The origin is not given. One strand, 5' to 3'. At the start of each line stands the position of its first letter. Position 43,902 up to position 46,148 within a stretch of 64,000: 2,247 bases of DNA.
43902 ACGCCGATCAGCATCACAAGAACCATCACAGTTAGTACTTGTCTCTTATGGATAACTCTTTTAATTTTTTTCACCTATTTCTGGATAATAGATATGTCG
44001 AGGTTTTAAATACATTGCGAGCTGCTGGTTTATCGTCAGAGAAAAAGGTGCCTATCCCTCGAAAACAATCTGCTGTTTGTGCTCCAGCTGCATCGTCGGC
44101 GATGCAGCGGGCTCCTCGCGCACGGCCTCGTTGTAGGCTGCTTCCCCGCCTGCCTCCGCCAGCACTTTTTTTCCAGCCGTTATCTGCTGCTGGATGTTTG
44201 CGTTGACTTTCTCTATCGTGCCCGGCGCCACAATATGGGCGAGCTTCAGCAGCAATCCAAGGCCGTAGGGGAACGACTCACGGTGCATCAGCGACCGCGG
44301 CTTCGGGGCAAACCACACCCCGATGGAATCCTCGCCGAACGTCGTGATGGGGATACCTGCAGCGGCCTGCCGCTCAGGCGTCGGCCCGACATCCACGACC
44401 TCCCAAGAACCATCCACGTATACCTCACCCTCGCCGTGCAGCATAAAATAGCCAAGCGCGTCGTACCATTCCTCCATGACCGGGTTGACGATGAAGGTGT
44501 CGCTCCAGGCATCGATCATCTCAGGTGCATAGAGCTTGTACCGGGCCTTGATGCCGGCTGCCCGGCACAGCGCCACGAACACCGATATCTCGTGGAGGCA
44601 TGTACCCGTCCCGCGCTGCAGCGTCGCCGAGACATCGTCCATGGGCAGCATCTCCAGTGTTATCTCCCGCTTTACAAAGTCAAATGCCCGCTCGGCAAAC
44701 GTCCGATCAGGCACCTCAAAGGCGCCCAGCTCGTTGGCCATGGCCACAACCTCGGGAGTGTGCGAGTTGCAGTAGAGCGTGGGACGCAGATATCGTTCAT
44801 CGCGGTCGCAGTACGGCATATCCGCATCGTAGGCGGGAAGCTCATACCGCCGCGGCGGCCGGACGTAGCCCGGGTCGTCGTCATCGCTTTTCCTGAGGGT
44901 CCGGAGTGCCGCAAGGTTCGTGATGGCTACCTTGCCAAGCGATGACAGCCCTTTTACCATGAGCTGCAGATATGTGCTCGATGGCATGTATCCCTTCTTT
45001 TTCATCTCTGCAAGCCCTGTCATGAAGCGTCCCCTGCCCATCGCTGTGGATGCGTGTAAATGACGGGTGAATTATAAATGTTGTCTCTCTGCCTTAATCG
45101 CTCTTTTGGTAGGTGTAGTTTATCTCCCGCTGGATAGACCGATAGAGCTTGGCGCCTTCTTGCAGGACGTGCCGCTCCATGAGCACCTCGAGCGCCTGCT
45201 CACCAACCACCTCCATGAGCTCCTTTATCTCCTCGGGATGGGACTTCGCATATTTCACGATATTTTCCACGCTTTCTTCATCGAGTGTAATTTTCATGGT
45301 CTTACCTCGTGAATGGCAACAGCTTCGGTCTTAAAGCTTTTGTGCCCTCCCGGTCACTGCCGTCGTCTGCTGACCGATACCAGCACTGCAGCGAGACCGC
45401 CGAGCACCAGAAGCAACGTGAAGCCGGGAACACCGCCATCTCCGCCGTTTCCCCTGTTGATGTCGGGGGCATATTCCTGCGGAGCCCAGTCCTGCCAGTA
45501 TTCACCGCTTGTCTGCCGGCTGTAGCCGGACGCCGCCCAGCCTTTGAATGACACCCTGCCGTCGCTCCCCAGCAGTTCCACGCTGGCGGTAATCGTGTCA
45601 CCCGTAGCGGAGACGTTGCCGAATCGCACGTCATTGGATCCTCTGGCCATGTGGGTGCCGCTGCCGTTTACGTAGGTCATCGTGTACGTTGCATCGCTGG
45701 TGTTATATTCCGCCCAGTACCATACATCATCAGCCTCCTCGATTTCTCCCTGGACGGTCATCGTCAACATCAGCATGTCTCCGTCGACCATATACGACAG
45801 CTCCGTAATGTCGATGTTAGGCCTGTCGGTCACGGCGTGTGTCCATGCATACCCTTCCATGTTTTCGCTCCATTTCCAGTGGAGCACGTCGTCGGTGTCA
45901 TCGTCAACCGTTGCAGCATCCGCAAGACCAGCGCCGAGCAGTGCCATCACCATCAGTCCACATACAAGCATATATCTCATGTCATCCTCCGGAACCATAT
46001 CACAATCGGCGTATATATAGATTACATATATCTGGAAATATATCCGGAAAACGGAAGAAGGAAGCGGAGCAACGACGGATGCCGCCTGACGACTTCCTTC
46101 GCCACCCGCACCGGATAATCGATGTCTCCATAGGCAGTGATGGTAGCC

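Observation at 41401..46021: Lower-GC island encoding archaeosortase-substrate (PGF-CTERM) proteins, a BNR-propeller surface protein, DUF4870 and a transglutaminase-like enzyme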

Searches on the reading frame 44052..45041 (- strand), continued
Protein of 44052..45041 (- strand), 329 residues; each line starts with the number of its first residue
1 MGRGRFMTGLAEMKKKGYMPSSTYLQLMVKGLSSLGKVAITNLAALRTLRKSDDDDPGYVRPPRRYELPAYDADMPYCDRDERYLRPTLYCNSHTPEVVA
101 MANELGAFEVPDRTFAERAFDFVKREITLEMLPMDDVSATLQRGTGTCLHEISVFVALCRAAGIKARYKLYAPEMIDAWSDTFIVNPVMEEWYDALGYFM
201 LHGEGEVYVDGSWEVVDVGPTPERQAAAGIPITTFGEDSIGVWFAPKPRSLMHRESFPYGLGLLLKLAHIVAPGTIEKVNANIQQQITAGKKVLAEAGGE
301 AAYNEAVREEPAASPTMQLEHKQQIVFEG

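Call 30: find_encoding_contigs(protein=P0200, flank=6000, max_places=2)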
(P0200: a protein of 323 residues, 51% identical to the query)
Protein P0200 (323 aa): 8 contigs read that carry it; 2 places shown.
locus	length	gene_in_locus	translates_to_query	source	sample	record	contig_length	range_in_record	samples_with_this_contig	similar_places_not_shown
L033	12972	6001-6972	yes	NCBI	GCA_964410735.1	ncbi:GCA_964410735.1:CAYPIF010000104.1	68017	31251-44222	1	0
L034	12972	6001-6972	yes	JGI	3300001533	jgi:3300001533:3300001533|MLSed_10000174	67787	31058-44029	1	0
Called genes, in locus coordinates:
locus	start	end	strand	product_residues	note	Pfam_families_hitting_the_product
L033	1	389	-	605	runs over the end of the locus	PF00112:Peptidase_C1, PF18560:Lectin_like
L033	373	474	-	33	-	-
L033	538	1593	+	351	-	-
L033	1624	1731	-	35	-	-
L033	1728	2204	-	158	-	PF01850:PIN (faint)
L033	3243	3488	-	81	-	-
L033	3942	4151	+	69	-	-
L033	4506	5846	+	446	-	PF04443:LuxE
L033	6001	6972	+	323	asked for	PF01841:Transglut_core (weak)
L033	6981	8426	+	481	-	PF01566:Nramp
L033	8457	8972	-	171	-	PF09719:C_GCAxxG_C_C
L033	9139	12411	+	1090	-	-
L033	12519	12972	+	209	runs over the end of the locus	PF13353:Fer4_12 (weak), PF04055:Radical_SAM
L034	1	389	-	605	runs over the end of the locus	PF00112:Peptidase_C1, PF18560:Lectin_like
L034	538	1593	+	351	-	-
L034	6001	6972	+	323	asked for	PF01841:Transglut_core (weak)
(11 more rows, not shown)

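Call 43: search_solved_structures(query=A1, max_evalue=1, show_alignments=2)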
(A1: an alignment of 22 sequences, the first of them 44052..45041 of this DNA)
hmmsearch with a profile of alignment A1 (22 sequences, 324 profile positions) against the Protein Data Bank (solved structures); distinct sequences matched with E-value up to 1: 0.
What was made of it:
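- Closest known: Transglutaminase-like superfamily. Different: No sequence-detectable PDB relative (call 43).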

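Call 47: find_encoding_contigs(protein=P0131, flank=6000, max_places=2)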
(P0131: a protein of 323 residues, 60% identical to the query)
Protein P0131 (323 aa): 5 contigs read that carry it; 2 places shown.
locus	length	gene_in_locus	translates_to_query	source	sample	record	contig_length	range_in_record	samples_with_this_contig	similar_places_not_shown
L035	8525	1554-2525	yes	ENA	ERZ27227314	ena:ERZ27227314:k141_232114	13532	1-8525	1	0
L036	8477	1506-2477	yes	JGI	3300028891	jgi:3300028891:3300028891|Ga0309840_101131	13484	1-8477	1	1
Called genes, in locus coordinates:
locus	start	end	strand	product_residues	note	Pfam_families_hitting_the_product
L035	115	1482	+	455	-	PF04443:LuxE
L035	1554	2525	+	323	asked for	PF01841:Transglut_core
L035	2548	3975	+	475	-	PF01566:Nramp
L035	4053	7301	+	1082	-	PF13620:CarboxypepD_reg (faint)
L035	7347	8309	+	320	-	PF07676:PD40 (faint)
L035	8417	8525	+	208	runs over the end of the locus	PF13353:Fer4_12, PF04055:Radical_SAM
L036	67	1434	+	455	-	PF04443:LuxE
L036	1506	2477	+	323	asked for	PF01841:Transglut_core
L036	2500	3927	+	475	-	PF01566:Nramp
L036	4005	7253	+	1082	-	PF13620:CarboxypepD_reg (faint)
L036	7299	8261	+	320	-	PF07676:PD40 (faint)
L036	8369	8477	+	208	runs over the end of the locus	PF13353:Fer4_12, PF04055:Radical_SAM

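Call 48: find_encoding_contigs(protein=P0127, flank=6000, max_places=2)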
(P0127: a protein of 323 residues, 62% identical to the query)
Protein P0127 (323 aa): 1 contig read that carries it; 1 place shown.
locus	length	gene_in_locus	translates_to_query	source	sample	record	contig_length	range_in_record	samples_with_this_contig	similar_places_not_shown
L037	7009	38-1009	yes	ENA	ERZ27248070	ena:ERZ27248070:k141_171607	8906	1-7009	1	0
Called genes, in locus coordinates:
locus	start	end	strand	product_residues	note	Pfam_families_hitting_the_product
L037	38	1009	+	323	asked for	PF01841:Transglut_core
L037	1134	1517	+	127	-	PF00072:Response_reg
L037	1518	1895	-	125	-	PF19479:DUF6015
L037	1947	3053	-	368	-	PF02163:Peptidase_M50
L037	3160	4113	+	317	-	PF00586:AIRS, PF02769:AIRS_C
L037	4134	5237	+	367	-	-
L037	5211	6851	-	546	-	PF18262:PhetRS_B1 (faint), PF03483:B3_4 (weak), PF03484:B5, PF17759:tRNA_synthFbeta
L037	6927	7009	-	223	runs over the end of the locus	-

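Call 58: search_protein_families(library=padloc, proteins=[window:44052-45041:-], max_evalue=0.01)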
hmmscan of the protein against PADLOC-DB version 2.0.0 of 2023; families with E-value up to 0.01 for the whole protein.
window:44052-45041:- (329 aa): 0 families

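Call 60: predict_structure(alignment_id=A1)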
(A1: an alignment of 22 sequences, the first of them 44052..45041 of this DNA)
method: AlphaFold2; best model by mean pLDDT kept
length: 329 residues; sequences in the alignment: 22
mean_pLDDT: 75.9   pTM: 0.81
mean pLDDT of the five models: 75.9, 75.1, 74.3, 71.7, 70.4
residues with pLDDT >= 90: 127; 70-90: 85; 50-70: 62; < 50: 55
segments of 3 or more residues with pLDDT < 50: 1-7, 51-53, 175-199, 312-329
pLDDT, mean of each block of 10 residues (from residue 1): 45 72 71 63 53 60 95 96 90 97 98 98 95 91 93 97 94 48 37 46 88 90 84 83 58 79 70 68 83 94 86 39 37
secondary structure, 60 per line:
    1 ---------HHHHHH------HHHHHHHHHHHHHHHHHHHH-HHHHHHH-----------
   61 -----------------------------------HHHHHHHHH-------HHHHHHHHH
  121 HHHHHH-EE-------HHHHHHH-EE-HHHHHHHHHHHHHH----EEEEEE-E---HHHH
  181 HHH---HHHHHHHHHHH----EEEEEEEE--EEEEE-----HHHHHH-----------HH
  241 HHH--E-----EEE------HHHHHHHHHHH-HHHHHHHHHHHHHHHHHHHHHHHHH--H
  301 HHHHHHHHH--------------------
elements in order: H10-15 H22-41 H43-49 H96-104 H112-126 H137-143 H148-161 E166-171 H177-183 H187-197 E202-209 E212-216 H222-227 H239-243 E252-254 H261-271 H273-297 H300-309

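Call 63: fold_search(model_id=the predicted structure, library=pdb)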
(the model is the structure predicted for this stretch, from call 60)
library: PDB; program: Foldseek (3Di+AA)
matches with E <= 10: 198; with E <= 0.001: 4
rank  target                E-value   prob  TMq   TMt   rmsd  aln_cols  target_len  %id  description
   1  3isr_A                4.3e-05  1.00  0.32  0.36  12.2       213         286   20  The Crystal Structure of a Putative Cysteine Protease from Cytophaga hutchinsonii to 1.9A (released 2009-09-08)
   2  3isr_C                8.0e-05  1.00  0.30  0.34   4.9       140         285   24  The Crystal Structure of a Putative Cysteine Protease from Cytophaga hutchinsonii to 1.9A (released 2009-09-08)
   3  3isr_B                1.2e-04  1.00  0.30  0.34   4.9       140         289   24  The Crystal Structure of a Putative Cysteine Protease from Cytophaga hutchinsonii to 1.9A (released 2009-09-08)
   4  3kd4_A                5.6e-04  1.00  0.28  0.19   5.1       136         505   18  CRYSTAL STRUCTURE OF A PUTATIVE PROTEASE (BDI_1141) FROM PARABACTEROIDES DISTASONIS ATCC 8503 AT 2.00 A RESOLUTION (released 2009-11-24)
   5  6g49                  1.4e-03  1.00  0.29  0.33   5.5       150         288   22  Crystal structure of the periplasmic domain of TgpA from Pseudomonas aeruginosa (released 2019-04-10)
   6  6g4h                  3.5e-03  1.00  0.29  0.34   5.7       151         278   24  Crystal structure of the periplasmic domain of TgpA from Pseudomonas aeruginosa bound to ethylmercury (released 2019-04-10)
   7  2q3z_A                4.8e-03  1.00  0.24  0.13   8.1       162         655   14  Transglutaminase 2 undergoes large conformational change upon activation (released 2007-10-23)
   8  3s3j_A                6.6e-03  0.99  0.25  0.13   9.8       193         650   14  Transglutaminase 2 in complex with a novel inhibitor (released 2012-06-06)
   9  6kzb_B                8.2e-03  0.99  0.23  0.12   9.5       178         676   14  Transglutaminase2 complexed with calcium (released 2020-12-09)
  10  1g0d                  1.1e-02  1.00  0.24  0.13   7.2       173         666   12  CRYSTAL STRUCTURE OF RED SEA BREAM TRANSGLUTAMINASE (released 2001-05-23)
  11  5mhn_B                1.2e-02  0.99  0.24  0.12   6.8       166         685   17  FXIIIa in complex with the inhibitor ZED2360 (released 2017-12-20)
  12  3ly6_A                1.2e-02  0.99  0.24  0.12   8.4       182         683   14  Crystal structure of human transglutaminase 2 complex with adenosine 5' Triphosphate (released 2010-08-18)
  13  8tr9                  1.3e-02  0.99  0.24  0.12   8.4       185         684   14  Cryo-EM structure of transglutaminase 2 bound to GDP (released 2024-07-31)
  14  6kzb_A                1.7e-02  0.99  0.25  0.13   8.5       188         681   14  Transglutaminase2 complexed with calcium (released 2020-12-09)
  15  9bc2_A                1.7e-02  0.99  0.23  0.12   8.5       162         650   15  Transglutaminase 2 - Open State (released 2024-07-03)
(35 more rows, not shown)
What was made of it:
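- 44052..45041 (-): Native, conserved transglutaminase-like (papain-fold Cys-His-Asp) protein. It is probably cytoplasmic. The likely true start is M7 (323 aa, at about 45023). The AlphaFold core matches putative cysteine protease 3ISR, TgpA, TG2 and FXIII (calls 60, 63).
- On Transglutaminase-like superfamily (PF01841): Fold match to 3ISR, TgpA and TG2 (call 63).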

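Call 64: list_cluster_members(proteins=[P0121, P0001, P0123, P0002, P0003])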
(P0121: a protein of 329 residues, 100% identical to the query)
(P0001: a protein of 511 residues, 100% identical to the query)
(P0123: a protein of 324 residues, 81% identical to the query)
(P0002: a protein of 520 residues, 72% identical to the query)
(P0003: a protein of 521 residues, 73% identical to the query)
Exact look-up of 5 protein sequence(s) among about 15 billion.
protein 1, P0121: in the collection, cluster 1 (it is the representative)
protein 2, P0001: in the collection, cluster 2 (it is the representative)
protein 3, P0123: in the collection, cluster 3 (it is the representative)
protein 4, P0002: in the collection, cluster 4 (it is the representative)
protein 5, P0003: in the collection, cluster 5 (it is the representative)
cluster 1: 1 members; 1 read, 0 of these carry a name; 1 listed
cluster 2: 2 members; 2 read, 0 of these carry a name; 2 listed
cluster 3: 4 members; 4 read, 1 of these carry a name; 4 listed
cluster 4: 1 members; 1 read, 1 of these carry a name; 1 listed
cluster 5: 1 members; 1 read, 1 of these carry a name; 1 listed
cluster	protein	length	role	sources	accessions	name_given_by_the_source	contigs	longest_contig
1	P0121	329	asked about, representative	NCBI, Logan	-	-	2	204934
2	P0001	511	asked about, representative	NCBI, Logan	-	-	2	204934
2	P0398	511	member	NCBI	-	-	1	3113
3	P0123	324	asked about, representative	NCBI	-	-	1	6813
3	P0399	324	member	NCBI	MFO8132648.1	MAG: transglutaminase family protein [Thermoplasmatota archaeon]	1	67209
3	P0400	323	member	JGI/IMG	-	-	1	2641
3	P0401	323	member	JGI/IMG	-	-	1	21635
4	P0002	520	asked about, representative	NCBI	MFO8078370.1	MAG: fibronectin type III domain-containing protein [Thermoplasmatota archaeon]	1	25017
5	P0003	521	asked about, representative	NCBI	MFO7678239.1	MAG: fibronectin type III domain-containing protein [Thermoplasmatota archaeon]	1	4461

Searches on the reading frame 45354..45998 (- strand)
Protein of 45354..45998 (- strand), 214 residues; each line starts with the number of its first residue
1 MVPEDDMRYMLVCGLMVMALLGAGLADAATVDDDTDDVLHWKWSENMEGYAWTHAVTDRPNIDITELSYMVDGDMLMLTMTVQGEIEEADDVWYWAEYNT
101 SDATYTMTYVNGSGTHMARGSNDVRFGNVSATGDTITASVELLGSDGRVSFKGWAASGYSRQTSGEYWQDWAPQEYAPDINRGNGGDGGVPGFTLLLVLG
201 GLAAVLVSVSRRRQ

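Call 3: search_protein_families(library=pfam, proteins=[window:45354-45998:-], max_evalue=0.01)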
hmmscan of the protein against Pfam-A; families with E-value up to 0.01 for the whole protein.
window:45354-45998:- (214 aa): 0 families

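Call 4: search_protein_families(library=ncbifam, proteins=[window:45354-45998:-], max_evalue=0.01)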
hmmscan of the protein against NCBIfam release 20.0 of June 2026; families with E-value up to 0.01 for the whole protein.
window:45354-45998:- (214 aa): 1 family
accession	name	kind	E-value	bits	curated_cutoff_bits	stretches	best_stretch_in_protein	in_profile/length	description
NF045529.2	Heimdall-CTERM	domain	0.00013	22.1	24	1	190-213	2-25/26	Heimdall-CTERM domain-containing surface protein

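Call 34: find_homologous_proteins(query=window:45354-45998:-)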
Query window:45354-45998:- (214 aa): 8 proteins with E <= 0.001 among 1730 candidates.
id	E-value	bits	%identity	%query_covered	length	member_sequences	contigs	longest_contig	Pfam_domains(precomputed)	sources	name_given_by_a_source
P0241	5.2e-140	482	100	100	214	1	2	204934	-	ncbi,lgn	-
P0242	2.5e-88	314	65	96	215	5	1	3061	-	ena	-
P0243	2.2e-87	310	66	91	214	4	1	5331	-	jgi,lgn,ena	-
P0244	6.1e-84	299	63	97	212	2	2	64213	-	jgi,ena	jgi:hypothetical protein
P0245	1.4e-77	278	59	96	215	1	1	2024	-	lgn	-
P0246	1.4e-73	265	61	91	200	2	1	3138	-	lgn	-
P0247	1.6e-55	206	49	81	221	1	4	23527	-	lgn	-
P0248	8.5e-49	184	42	87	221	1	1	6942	-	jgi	jgi:hypothetical protein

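Call 42: search_protein_representatives(alignment_id=A3)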
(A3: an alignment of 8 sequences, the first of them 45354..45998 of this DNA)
Query: 8 sequences, 215 profile positions. Proteins with E-value up to 0.001 (for the whole library): 388; up to 1e-10: 195; up to 1e-30: 44. The best 150 are listed.
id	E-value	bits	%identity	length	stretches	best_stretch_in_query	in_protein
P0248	3.6e-100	350.0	-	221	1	1-215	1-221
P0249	2.8e-62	226.1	-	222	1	4-213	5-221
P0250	1.0e-60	221.0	-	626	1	24-177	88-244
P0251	2.0e-52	193.9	-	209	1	13-211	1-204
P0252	4.4e-51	189.5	-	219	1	6-211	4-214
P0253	6.1e-46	172.7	-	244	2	8-190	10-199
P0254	9.1e-46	172.2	-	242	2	3-189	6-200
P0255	6.2e-44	166.2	-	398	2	1-193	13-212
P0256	2.4e-43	164.2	-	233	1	5-214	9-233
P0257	3.9e-43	163.5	-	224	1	5-213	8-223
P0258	6.3e-43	162.9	-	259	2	5-192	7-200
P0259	7.9e-42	159.3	-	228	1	2-213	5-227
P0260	3.2e-41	157.3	-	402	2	20-186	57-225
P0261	3.4e-41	157.2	-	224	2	21-189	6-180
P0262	7.2e-41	156.1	-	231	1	3-214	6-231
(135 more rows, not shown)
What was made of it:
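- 45354..45998 (-): Native 214-aa secreted protein (signal peptide, roughly 150-aa W/Y-rich domain with an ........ motif, Gly/Asp linker, PGF + hydrophobic + RRR tail). It belongs to an uncharacterised family of small PGF-tail surface proteins. 388 cluster representatives at E <= 1e-3 (call 42).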

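Call 58: search_protein_families(library=padloc, proteins=[window:45354-45998:-], max_evalue=0.01)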
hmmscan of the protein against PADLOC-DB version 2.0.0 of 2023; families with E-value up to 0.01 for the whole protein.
window:45354-45998:- (214 aa): 0 families

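Call 59: search_solved_structures(query=A3, max_evalue=1)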
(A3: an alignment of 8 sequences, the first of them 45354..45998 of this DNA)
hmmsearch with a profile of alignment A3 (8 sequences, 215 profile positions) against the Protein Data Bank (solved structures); distinct sequences matched with E-value up to 1: 1.
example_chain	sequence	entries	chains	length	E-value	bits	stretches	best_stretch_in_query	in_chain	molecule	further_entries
11fs_A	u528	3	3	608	0.067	15.6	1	4-55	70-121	Cas10IVc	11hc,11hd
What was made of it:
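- Tried and rejected: PGF214 family profile: one chance-level hit, E 0.067 (calls 43, 59).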

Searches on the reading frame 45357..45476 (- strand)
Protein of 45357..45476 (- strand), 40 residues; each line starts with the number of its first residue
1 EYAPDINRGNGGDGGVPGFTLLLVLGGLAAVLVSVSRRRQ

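Call 10: search_protein_families(library=ncbifam, proteins=[window:45357-45476:-], max_evalue=10)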
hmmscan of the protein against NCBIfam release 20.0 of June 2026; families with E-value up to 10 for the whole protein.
seq(40 aa): 3 families
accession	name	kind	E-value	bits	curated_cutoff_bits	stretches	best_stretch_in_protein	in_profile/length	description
NF045529.2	Heimdall-CTERM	domain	7.4e-06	26.1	24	1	16-39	2-25/26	Heimdall-CTERM domain-containing surface protein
TIGR03901.2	MYXO-CTERM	domain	0.0067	16.8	20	1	12-39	11-33/34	MYXO-CTERM sorting domain-containing protein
NF033507.3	Loki-CTERM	subfamily_domain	0.11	12.9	19.9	1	16-33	1-18/27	Loki-CTERM sorting domain-containing protein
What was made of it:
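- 45354..45998 (-): Tail passes Heimdall-CTERM, 26.1 against 24 (call 10).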
